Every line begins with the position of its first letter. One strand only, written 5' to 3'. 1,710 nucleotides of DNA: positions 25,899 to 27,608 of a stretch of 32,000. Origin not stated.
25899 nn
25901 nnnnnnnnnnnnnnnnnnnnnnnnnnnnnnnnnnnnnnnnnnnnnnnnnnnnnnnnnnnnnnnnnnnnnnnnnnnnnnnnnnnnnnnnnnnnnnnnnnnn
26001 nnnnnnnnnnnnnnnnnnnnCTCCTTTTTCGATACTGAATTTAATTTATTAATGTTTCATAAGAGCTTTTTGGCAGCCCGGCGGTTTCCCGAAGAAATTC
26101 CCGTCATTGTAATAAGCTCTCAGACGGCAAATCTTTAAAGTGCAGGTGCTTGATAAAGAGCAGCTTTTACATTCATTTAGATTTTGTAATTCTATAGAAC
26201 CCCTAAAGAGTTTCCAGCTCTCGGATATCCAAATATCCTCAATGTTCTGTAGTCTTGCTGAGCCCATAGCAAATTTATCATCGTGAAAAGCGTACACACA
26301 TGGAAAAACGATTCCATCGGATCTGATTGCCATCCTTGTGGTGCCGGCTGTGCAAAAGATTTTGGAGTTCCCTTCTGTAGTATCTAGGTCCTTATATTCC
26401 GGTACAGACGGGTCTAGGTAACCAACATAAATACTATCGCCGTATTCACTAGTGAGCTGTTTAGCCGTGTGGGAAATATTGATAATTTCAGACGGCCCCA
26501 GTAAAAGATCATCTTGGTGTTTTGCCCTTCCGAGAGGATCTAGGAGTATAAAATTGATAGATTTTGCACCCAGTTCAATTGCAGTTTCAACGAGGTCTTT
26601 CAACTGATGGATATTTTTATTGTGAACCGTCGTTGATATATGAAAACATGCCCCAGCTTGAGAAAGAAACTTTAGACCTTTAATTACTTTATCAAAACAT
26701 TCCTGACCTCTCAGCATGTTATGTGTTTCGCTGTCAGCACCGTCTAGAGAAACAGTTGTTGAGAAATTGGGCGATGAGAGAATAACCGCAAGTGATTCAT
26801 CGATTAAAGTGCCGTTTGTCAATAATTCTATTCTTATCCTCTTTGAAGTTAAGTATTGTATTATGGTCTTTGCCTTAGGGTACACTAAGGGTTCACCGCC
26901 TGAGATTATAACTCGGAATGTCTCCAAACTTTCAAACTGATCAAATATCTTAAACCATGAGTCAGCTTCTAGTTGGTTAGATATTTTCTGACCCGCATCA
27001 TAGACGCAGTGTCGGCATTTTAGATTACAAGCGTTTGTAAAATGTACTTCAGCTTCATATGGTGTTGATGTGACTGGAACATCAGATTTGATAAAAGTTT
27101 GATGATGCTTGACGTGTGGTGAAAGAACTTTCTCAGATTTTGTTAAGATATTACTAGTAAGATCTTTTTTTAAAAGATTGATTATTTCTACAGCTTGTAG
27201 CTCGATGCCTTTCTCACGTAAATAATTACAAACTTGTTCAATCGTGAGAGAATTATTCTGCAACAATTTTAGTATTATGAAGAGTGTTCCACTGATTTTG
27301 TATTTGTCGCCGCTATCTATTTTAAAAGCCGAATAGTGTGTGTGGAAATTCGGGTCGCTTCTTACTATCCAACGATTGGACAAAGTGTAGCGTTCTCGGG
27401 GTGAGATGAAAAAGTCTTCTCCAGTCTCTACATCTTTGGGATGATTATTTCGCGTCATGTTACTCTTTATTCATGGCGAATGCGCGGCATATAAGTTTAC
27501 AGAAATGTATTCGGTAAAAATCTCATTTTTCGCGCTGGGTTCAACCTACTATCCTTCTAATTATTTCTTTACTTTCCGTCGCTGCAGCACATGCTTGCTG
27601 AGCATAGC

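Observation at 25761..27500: Archaeal radical SAM/SPASM-RRE enzyme with an adjacent 63-codon ORF ending in CCCG: candidate undescribed RiPP cassette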

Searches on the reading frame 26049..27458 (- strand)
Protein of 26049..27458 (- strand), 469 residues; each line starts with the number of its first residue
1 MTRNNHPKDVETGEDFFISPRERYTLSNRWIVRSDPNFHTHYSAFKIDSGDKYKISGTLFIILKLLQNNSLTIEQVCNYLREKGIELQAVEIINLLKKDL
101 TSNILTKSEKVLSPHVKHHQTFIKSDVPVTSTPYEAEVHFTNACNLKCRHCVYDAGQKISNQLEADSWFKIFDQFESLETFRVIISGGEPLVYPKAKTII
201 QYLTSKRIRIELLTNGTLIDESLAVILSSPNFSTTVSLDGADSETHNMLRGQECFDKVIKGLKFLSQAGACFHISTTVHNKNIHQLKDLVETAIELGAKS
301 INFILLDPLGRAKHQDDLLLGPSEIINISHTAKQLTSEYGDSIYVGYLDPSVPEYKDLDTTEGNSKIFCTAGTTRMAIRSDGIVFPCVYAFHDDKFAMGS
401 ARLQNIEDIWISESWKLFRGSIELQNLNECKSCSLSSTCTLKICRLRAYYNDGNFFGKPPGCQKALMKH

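Call 4: search_protein_families(library=pfam, proteins=[window:26049-27458:-], max_evalue=1)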
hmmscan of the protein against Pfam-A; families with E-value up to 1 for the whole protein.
window:26049-27458:- (469 aa): 6 families
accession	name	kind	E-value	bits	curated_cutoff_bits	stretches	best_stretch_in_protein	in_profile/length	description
PF04055.27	Radical_SAM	-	2.4e-22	80.3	29.5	1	139-292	2-165/166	Radical SAM superfamily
PF13186.11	SPASM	-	5.2e-12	46.3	21.5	1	369-433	1-66/67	Iron-sulfur cluster-binding domain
PF13353.11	Fer4_12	-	7.3e-05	23.5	22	1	138-206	9-77/137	4Fe-4S single cluster domain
PF13344.12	Hydrolase_6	-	0.0066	16.9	27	1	183-222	8-46/101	Haloacid dehalogenase-like hydrolase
PF17653.6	DUF5522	-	0.013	16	25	1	144-154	35-45/48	Family of unknown function (DUF5522)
PF00702.32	Hydrolase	-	0.19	12.5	26.4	1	179-218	86-125/191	haloacid dehalogenase-like hydrolase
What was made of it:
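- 26049..27458 (-): Gene for the 469-aa RRE-radical SAM-SPASM enzyme, the putative peptide maturase. Pfam Radical_SAM and SPASM in call 4.
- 26073..26354 (-): SPASM auxiliary-cluster domain, aa 369-462, with seven invariant Cys (C369, C387, C430, C433, C439, C444, C462). Pfam SPASM in call 4.
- On RRE-dependent radical SAM/SPASM RiPP maturase-precursor systems (generic class): PF04055 scores 80 bits against a cut-off of 29.5 (call 4). PF13186 scores 46 bits against a cut-off of 21.5 (call 4).
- Checked: Enzyme domains: Pfam Radical_SAM over aa 139-292 (80 bits) and SPASM over aa 369-433 (46 bits) (call 4).
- Pfam Radical_SAM and SPASM are hit (call 4).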

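Call 5: search_protein_families(library=ncbifam, proteins=[window:26049-27458:-], max_evalue=1)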
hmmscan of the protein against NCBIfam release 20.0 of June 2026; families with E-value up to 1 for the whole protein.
window:26049-27458:- (469 aa): 89 families (the best 25 are shown)
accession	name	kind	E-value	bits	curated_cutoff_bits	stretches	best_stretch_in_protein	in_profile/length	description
TIGR04055.1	rSAM_NirJ2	equivalog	5e-43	147.9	500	1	141-462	7-322/326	putative heme d1 biosynthesis radical SAM protein NirJ2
TIGR04250.1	SCM_rSAM_ScmE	equivalog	1.4e-38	132.7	400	1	132-463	1-347/358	SynChlorMet cassette radical SAM/SPASM protein ScmE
TIGR04545.1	rSAM_ahbD_hemeb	equivalog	7.3e-38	130.8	500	2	140-327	6-196/339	heme b synthase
TIGR03962.1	mycofact_rSAM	equivalog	4.6e-37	128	265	1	139-450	17-319/339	mycofactocin radical SAM maturase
TIGR04251.1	SCM_rSAM_ScmF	equivalog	4e-34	118.6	400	1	139-466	9-343/353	SynChlorMet cassette radical SAM/SPASM protein ScmF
TIGR04317.1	W_rSAM_matur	equivalog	1.3e-31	110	380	1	138-464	8-338/349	tungsten cofactor oxidoreductase radical SAM maturase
NF050035.1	rSAM_WgK_link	exception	1.6e-31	109.7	650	2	131-317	6-195/367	radical SAM/SPASM peptide maturase WgkB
NF045574.1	sacti_mat_StsB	exception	5.2e-31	108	625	1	139-440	101-392/466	StsB family radical SAM/SPASM domain sactipeptide maturase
TIGR04053.2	TIGR04053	equivalog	3.1e-30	105.6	395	1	133-339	7-217/366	TIGR04053 family radical SAM/SPASM domain-containing protein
TIGR04133.1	rSAM_w_lipo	hypoth_equivalog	4.6e-30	104.7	425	1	141-442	31-330/350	TIGR04133 family radical SAM/SPASM protein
NF047865.1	rSAM_PapB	equivalog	1.3e-27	96.9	340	1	140-440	9-313/330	PapB family radical SAM/SPASM ranthipeptide maturase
TIGR04403.1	rSAM_skfB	equivalog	1.6e-27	96.3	300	1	121-388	96-349/402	sporulation killing factor system radical SAM maturase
TIGR02109.1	PQQ_syn_pqqE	equivalog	3.7e-27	95.2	381.35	1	132-466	5-334/358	pyrroloquinoline quinone biosynthesis protein PqqE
NF012164.0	AlbA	equivalog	2.3e-26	92.3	850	1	125-421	104-389/442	subtilosin maturase AlbA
TIGR04054.1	rSAM_NirJ1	equivalog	1.7e-25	89.4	650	2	139-297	41-201/387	putative heme d1 biosynthesis radical SAM protein NirJ1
TIGR03942.1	sulfatase_rSAM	equivalog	4.5e-24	85.2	349.45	1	142-445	9-326/363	anaerobic sulfatase maturase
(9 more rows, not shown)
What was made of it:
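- On Sactipeptides: AlbA scores 92 against 850, SkfB 96 against 300, StsB 108 against 625 (call 5).
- On Ranthipeptides / SCIFF: PapB NF047865 scores 97 against 340 (call 5).
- On Mycofactocin system: TIGR03962 scores 128 against 265 (call 5).
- On PQQ biosynthesis: TIGR02109 scores 95 against 381 (call 5).
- On Anaerobic sulfatase-maturating enzymes: TIGR03942 scores 85 against 349 (call 5).
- Closest known: Sactipeptide maturases with an N-terminal RRE. Different: Scores are far below the family cut-offs: SkfB 96 against 300, AlbA 92 against 850, StsB 108 against 625 (call 5).
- Closest known: Ranthipeptides, including SCIFF. Different: PapB scores 97 against a cut-off of 340 (call 5).
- Scores are far below the cut-offs: MftC 128 against 265, PqqE 95 against 381 (call 5). 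The top NCBIfam scores are to NirJ2 and AhbD (call 5).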

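Call 9: find_homologous_proteins(query=window:26049-27458:-, max_evalue=0.00001)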
Query window:26049-27458:- (469 aa): 3554 proteins with E <= 0.00001 among 8000 candidates; the best 120 are listed.
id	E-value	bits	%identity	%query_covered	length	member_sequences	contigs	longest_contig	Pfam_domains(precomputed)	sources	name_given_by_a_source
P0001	0.0e+0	1079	100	100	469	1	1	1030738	PF13186.12,PF04055.28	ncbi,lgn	-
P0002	4.5e-279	944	88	100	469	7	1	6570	PF13186.12,PF04055.28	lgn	-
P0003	1.3e-274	929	86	100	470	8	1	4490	PF13186.12,PF04055.28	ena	-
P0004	1.7e-229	780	73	99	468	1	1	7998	PF13186.12,PF04055.28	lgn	-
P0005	1.0e-218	745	70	99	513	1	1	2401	PF13186.12,PF04055.28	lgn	-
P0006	3.8e-217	739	68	99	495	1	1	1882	PF13186.12,PF04055.28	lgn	-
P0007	9.1e-184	629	60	96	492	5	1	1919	PF13186.12,PF04055.28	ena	-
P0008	3.3e-177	608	59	97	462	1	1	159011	PF13186.12,PF04055.28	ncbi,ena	-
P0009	1.4e-174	599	59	97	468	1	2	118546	PF13186.12,PF04055.28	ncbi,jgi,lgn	ncbi:MAG: radical SAM protein [Candidatus Aminicenantes bacterium]|jgi:radical SAM protein with 4Fe4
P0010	1.5e-166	573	54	97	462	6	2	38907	PF13186.12,PF04055.28,PF16902.12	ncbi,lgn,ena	-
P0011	1.6e-161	556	53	95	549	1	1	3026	PF13186.12,PF04055.28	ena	-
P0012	7.2e-154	531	50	97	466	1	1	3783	PF13186.12,PF04055.28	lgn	-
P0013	1.8e-144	500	51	95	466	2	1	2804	PF13186.12,PF04055.28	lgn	-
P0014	1.6e-143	497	48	95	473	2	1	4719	PF13186.12,PF04055.28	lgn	-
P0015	1.9e-141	490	53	82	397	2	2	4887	PF13186.12,PF04055.28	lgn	-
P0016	4.3e-137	476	46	99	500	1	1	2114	PF13186.12,PF04055.28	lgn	-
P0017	5.3e-136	472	46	95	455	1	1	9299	PF13186.12,PF04055.28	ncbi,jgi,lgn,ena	-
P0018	5.3e-132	459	46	94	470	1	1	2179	PF13186.12,PF04055.28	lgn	-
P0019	1.9e-131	457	46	94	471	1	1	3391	PF13186.12,PF04055.28,PF13353.12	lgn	-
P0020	1.2e-129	451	44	99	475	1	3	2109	PF13186.12,PF04055.28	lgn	-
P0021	8.9e-127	442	44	94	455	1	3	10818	PF13186.12,PF04055.28,PF13353.12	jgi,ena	jgi:radical SAM protein with 4Fe4S-binding SPASM domain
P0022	4.9e-124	432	43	95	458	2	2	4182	PF13186.12,PF04055.28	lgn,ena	-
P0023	9.0e-122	425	46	94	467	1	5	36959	PF13186.12,PF04055.28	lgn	-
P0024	2.1e-121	424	43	95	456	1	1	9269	PF13186.12,PF04055.28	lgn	-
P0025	9.4e-120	418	45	93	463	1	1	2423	PF13186.12,PF04055.28,PF13353.12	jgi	jgi:Fe-coproporphyrin III synthase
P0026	3.6e-118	413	42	94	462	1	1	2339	PF13186.12,PF04055.28,PF13353.12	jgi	jgi:MoaA/NifB/PqqE/SkfB family radical SAM enzyme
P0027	9.3e-115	402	43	96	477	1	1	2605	PF13186.12,PF04055.28,PF13353.12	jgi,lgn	jgi:radical SAM protein with 4Fe4S-binding SPASM domain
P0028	4.1e-108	380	43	93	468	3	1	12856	PF13186.12,PF04055.28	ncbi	-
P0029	1.1e-100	355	39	95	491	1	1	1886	PF13186.12,PF04055.28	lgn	-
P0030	2.0e-96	342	39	93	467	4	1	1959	PF13186.12,PF04055.28,PF13353.12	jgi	-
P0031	7.2e-93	330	36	93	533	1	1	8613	PF13186.12,PF04055.28,PF13353.12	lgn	-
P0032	1.0e-92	329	37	94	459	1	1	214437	PF13186.12,PF04055.28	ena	-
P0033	3.3e-92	328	37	95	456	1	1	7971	PF13186.12,PF04055.28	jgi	jgi:radical SAM protein with 4Fe4S-binding SPASM domain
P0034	6.1e-90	320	36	94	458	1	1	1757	PF13186.12,PF04055.28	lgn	-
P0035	8.4e-88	313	37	94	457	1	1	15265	PF13186.12,PF04055.28,PF13353.12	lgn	-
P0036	8.4e-88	313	34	94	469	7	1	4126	PF13186.12,PF04055.28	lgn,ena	-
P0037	9.6e-83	296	34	95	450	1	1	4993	PF13186.12,PF04055.28,PF13353.12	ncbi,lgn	-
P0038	5.3e-81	291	35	94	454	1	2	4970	PF13186.12,PF04055.28,PF13353.12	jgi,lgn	-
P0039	5.2e-79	284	33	95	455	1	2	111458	PF13186.12,PF04055.28,PF13353.12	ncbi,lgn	-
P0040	6.6e-78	280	33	95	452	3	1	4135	PF13186.12,PF04055.28,PF13353.12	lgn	-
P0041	1.2e-77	280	34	94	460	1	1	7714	PF13186.12,PF04055.28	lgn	-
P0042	1.6e-74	269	34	94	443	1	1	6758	PF13186.12,PF04055.28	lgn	-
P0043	1.8e-62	230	41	57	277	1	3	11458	PF04055.28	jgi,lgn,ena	-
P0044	2.4e-62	229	33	93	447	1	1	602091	PF13186.12,PF04055.28,PF13353.12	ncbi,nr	ncbi:radical SAM protein [Ancylomarina sp. DW003]|nr:radical SAM protein [Ancylomarina sp. DW003] MD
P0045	3.0e-49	186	26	69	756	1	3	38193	PF13186.12,PF04055.28,PF13353.12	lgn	-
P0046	6.2e-45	172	34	71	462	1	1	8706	PF13186.12,PF04055.28,PF13353.12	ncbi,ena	-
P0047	6.7e-45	172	32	85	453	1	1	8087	PF13186.12,PF04055.28,PF13353.12,PF05402.19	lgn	-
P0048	4.2e-44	169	33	75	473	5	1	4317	PF13186.12,PF04055.28,PF13353.12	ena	-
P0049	5.9e-41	159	29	81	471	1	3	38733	PF13186.12,PF04055.28,PF13353.12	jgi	-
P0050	6.5e-41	158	31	69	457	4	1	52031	PF13186.12,PF04055.28,PF13353.12,PF05402.19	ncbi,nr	ncbi:MAG: radical SAM protein [Theionarchaea archaeon]|nr:radical SAM protein [Theionarchaea archaeo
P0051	1.4e-40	157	32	73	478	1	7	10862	PF13186.12,PF04055.28,PF13353.12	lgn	-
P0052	3.0e-40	156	31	73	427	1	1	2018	PF13186.12,PF04055.28,PF13353.12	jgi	jgi:radical SAM protein with 4Fe4S-binding SPASM domain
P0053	6.5e-40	155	30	72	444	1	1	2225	PF13186.12,PF04055.28,PF13353.12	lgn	-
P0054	4.5e-39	152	30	64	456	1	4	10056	PF13186.12,PF04055.28,PF13353.12,PF05402.19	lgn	-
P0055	9.4e-39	151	32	71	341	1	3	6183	PF13186.12,PF04055.28,PF13353.12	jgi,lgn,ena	-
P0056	1.4e-38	151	30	71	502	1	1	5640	PF13186.12,PF04055.28,PF13353.12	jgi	jgi:radical SAM protein with 4Fe4S-binding SPASM domain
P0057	2.3e-38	150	29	69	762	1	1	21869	PF13186.12,PF04055.28,PF13353.12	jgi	jgi:radical SAM protein with 4Fe4S-binding SPASM domain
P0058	1.3e-37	148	30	71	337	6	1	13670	PF13186.12,PF04055.28,PF13353.12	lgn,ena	-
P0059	3.4e-37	146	26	70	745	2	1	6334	PF13186.12,PF04055.28,PF13353.12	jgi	jgi:radical SAM protein with 4Fe4S-binding SPASM domain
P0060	7.6e-37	145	31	71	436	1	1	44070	PF13186.12,PF04055.28,PF13353.12,PF05402.19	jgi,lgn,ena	jgi:radical SAM protein with 4Fe4S-binding SPASM domain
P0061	1.2e-36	144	29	72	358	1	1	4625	PF13186.12,PF04055.28,PF13353.12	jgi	jgi:SynChlorMet cassette radical SAM/SPASM protein ScmE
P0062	2.1e-36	144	31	63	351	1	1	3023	PF13186.12,PF04055.28,PF13353.12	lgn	-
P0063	2.8e-36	143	32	71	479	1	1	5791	PF13186.12,PF04055.28,PF13353.12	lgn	-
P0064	4.4e-36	143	32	69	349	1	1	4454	PF13186.12,PF04055.28,PF13353.12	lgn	-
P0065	2.6e-35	140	31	70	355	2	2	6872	PF13186.12,PF04055.28,PF13353.12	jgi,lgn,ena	-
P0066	2.7e-35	140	28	93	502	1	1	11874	PF13186.12,PF04055.28,PF13353.12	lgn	-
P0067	3.7e-35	140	30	74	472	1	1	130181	PF13186.12,PF04055.28,PF13353.12,PF05402.19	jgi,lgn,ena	-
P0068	7.7e-35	138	35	69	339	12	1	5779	PF13186.12,PF04055.28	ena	-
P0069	9.6e-35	138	30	72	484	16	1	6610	PF13186.12,PF04055.28,PF13353.12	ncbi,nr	ncbi:MAG: radical SAM protein [Candidatus Bathyarchaeum sp.]|nr:MAG: radical SAM protein [Candidatus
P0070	1.3e-34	138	30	69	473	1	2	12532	PF13186.12,PF04055.28,PF13353.12,PF05402.19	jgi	-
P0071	1.7e-34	137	30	64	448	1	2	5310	PF13186.12,PF04055.28,PF13353.12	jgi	jgi:radical SAM protein with 4Fe4S-binding SPASM domain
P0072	2.6e-34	137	29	69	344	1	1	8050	PF13186.12,PF04055.28,PF13353.12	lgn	-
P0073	3.5e-34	136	29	87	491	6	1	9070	PF13186.12,PF04055.28,PF13353.12,PF05402.19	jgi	jgi:radical SAM protein with 4Fe4S-binding SPASM domain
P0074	4.5e-34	136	27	93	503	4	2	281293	PF13186.12,PF04055.28,PF13353.12,PF05402.19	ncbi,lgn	ncbi:MAG: PqqD family peptide modification chaperone [Acidobacteriota bacterium]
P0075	6.2e-34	135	29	72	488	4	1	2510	PF13186.12,PF04055.28,PF13353.12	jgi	-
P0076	8.7e-34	135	31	74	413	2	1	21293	PF13186.12,PF04055.28,PF13353.12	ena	-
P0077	1.1e-33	135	31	69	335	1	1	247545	PF13186.12,PF04055.28,PF13353.12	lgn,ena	-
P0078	1.6e-33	134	28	70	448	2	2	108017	PF13186.12,PF04055.28,PF13353.12,PF05402.19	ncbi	ncbi:Radical SAM protein [Candidatus Magnetomoraceae bacterium gMMP-15]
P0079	2.2e-33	134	30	72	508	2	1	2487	PF13186.12,PF04055.28,PF13353.12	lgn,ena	-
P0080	2.4e-33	134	33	68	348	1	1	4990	PF13186.12,PF04055.28,PF13353.12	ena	-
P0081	6.5e-33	132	29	69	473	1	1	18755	PF13186.12,PF04055.28,PF13353.12,PF05402.19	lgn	-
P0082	8.4e-33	132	29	66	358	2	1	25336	PF13186.12,PF04055.28,PF13353.12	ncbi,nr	ncbi:MAG: radical SAM protein [Deltaproteobacteria bacterium]|nr:radical SAM protein [Deltaproteobac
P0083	1.1e-32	131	29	87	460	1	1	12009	PF13186.12,PF04055.28,PF05402.19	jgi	-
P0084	1.1e-32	131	27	73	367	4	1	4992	PF13186.12,PF04055.28,PF13353.12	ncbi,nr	ncbi:MAG: radical SAM protein [Dehalococcoidia bacterium]|nr:radical SAM protein [Dehalococcoidia ba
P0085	1.1e-32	131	28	71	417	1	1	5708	PF13186.12,PF04055.28,PF13353.12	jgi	jgi:radical SAM protein with 4Fe4S-binding SPASM domain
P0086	1.3e-32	131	31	69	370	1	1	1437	PF13186.12,PF04055.28,PF13353.12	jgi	jgi:heme b synthase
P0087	1.3e-32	131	29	72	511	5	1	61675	PF13186.12,PF04055.28,PF13353.12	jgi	jgi:radical SAM protein with 4Fe4S-binding SPASM domain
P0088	2.0e-32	131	27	75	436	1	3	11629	PF13186.12,PF04055.28,PF13353.12,PF05402.19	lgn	-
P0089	2.2e-32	130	29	71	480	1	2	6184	PF13186.12,PF04055.28,PF13353.12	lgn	-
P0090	2.5e-32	130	31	72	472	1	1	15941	PF13186.12,PF04055.28,PF13353.12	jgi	-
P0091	2.6e-32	130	27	87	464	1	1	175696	PF13186.12,PF04055.28,PF13353.12,PF05402.19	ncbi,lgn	-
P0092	3.8e-32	130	29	69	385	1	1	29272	PF13186.12,PF04055.28,PF13353.12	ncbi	-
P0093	4.1e-32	129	31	69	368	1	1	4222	PF13186.12,PF04055.28,PF13353.12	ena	-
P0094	4.9e-32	129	31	69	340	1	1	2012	PF13186.12,PF04055.28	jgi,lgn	jgi:heme b synthase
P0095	5.2e-32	129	29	65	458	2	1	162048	PF13186.12,PF04055.28,PF13353.12,PF05402.19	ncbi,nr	ncbi:MAG: radical SAM protein [Desulfobacteraceae bacterium]|nr:radical SAM protein [Desulfobacterac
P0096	6.3e-32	129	29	69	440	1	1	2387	PF13186.12,PF04055.28,PF13353.12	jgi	jgi:radical SAM protein with 4Fe4S-binding SPASM domain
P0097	8.4e-32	128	29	70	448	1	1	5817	PF13186.12,PF04055.28,PF13353.12,PF05402.19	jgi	jgi:radical SAM protein with 4Fe4S-binding SPASM domain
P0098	1.2e-31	128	31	67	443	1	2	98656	PF13186.12,PF04055.28,PF13353.12,PF05402.19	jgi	-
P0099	1.7e-31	127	27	80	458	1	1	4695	PF13186.12,PF04055.28,PF13353.12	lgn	-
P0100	1.7e-31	127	29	69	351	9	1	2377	PF13186.12,PF04055.28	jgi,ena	-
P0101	3.9e-31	126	29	71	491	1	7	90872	PF13186.12,PF04055.28,PF13353.12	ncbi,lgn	ncbi:MAG: radical SAM protein [Candidatus Bathyarchaeia archaeon]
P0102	4.5e-31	126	29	71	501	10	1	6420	PF13186.12,PF04055.28,PF13353.12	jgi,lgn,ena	-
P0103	5.5e-31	126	30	69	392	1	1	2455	PF13186.12,PF04055.28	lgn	-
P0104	6.3e-31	126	30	69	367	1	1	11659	PF13186.12,PF04055.28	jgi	jgi:heme b synthase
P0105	6.8e-31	125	28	79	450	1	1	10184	PF13186.12,PF04055.28,PF13353.12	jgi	jgi:AdoMet-dependent heme synthase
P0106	7.2e-31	125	29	71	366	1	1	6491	PF13186.12,PF04055.28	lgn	-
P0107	7.4e-31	125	29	69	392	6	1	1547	PF13186.12,PF04055.28,PF13353.12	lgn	-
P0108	7.6e-31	125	31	69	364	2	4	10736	PF13186.12,PF04055.28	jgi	-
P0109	7.7e-31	125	29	74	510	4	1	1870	PF13186.12,PF04055.28,PF13353.12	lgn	-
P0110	8.0e-31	125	30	69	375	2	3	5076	PF13186.12,PF04055.28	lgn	-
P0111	1.1e-30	125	29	69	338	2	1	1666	PF13186.12,PF04055.28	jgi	-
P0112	1.2e-30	125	30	69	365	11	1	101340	PF13186.12,PF04055.28,PF13353.12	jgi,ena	-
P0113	1.2e-30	125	32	66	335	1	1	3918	PF13186.12,PF04055.28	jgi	jgi:SynChlorMet cassette radical SAM/SPASM protein ScmE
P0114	1.3e-30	125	31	69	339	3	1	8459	PF13186.12,PF04055.28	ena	-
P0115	1.3e-30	125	29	72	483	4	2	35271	PF13186.12,PF04055.28,PF13353.12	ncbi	ncbi:MAG: radical SAM protein [Candidatus Bathyarchaeia archaeon]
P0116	1.3e-30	124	28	72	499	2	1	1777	PF13186.12,PF04055.28,PF13353.12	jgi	-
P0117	1.3e-30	124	28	69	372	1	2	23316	PF13186.12,PF04055.28,PF13353.12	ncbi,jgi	ncbi:MAG: radical SAM protein [Planctomycetota bacterium]|jgi:heme b synthase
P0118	1.4e-30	124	32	69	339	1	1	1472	PF13186.12,PF04055.28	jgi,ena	-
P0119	1.6e-30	124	30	69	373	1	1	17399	PF13186.12,PF04055.28,PF13353.12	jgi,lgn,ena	-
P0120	1.7e-30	124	29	70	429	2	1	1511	PF13186.12,PF04055.28,PF13353.12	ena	-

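Call 17: find_related_loci(query=A2, collection=genome_contigs, flank=6000)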
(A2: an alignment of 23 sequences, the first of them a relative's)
Query A2 (469 aa) in genome_contigs; peptide patterns used: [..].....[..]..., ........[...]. (x = any residue, [..] = any of these).
86 stretches matched a pattern; 42 encode a relative of the query (tblastn E <= 1e-3); 41 distinct loci.
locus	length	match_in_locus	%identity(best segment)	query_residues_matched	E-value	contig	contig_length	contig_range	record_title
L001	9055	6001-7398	88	1-468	0e+0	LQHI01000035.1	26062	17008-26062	MAG: Hadesarchaea archaeon DG-33 contigWOR1_52_54_2575, whole genome shotgun sequence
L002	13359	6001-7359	59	14-466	0e+0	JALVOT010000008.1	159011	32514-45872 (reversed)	MAG: candidate division WOR-3 bacterium isolate A3_metabat1_scaf2bin.006 A3_NODE_22_length_159011_cov_75.978576, whole g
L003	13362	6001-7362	55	11-464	2e-171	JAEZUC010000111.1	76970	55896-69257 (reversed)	MAG: Bacillota bacterium isolate OH_PDB_73 k127_610964, whole genome shotgun sequence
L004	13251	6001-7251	34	24-463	2e-76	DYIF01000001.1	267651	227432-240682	MAG TPA_asm: Elusimicrobium minutum isolate TT109_36_37 Afr_mines_TT109_15_length_267651_cov_17_999839, whole genome sho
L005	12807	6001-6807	28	135-410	4e-29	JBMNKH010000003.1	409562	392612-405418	MAG: Bacillota bacterium isolate SBF912LR0HQ0183 contig_42549, whole genome shotgun sequence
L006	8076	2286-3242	28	133-462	2e-29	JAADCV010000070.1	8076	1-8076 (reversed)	MAG: Thermoproteota archaeon isolate L_MaxBin.041 contig-127_11571, whole genome shotgun sequence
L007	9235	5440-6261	28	135-415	1e-28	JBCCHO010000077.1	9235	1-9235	MAG: Chlamydiota bacterium isolate P01_B01_bin.69 k141_3738338_length_9235_cov_19.0000, whole genome shotgun sequence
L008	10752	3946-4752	30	135-410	1e-26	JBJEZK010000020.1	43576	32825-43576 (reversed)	MAG: Acutalibacteraceae bacterium isolate PUUB38_bin.046 NODE_514_length_43576_cov_10.775074, whole genome shotgun seque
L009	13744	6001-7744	27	95-419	6e-26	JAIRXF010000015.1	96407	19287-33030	MAG: Oscillospiraceae bacterium isolate Gsp477_bin145 k119_5422130, whole genome shotgun sequence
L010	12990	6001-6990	25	136-469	3e-25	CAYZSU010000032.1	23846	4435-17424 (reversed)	MAG TPA_asm: uncultured Myxococcales bacterium isolate SRP077602_co7_165 genome assembly, contig: NODE_10599_length_2384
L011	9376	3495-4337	26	119-410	7e-25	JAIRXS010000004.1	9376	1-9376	MAG: Candidatus Endomicrobiellum siamense isolate Gsp477_bin175 k119_4243319, whole genome shotgun sequence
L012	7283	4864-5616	28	131-387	4e-22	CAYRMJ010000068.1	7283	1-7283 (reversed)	MAG TPA_asm: uncultured Thermoplasmata archaeon isolate SRP163575_co3_21 genome assembly, contig: NODE_11166_length_7283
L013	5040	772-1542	29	122-386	3e-22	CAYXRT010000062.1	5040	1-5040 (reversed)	MAG TPA_asm: uncultured Desulfurococcales archaeon isolate SRP141552_co1_52 genome assembly, contig: NODE_8860_length_50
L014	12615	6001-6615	30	135-338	1e-21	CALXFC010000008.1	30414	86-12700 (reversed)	MAG: uncultured Clostridia bacterium isolate BRZ_FG__bin101 genome assembly, contig: BRZ_FG__NODE_2603_length_30414_cov_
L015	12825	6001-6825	26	133-415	3e-19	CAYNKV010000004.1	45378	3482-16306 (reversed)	MAG TPA_asm: uncultured bacterium isolate binchicken_co91_477 genome assembly, contig: NODE_782_length_45378_cov_9.35851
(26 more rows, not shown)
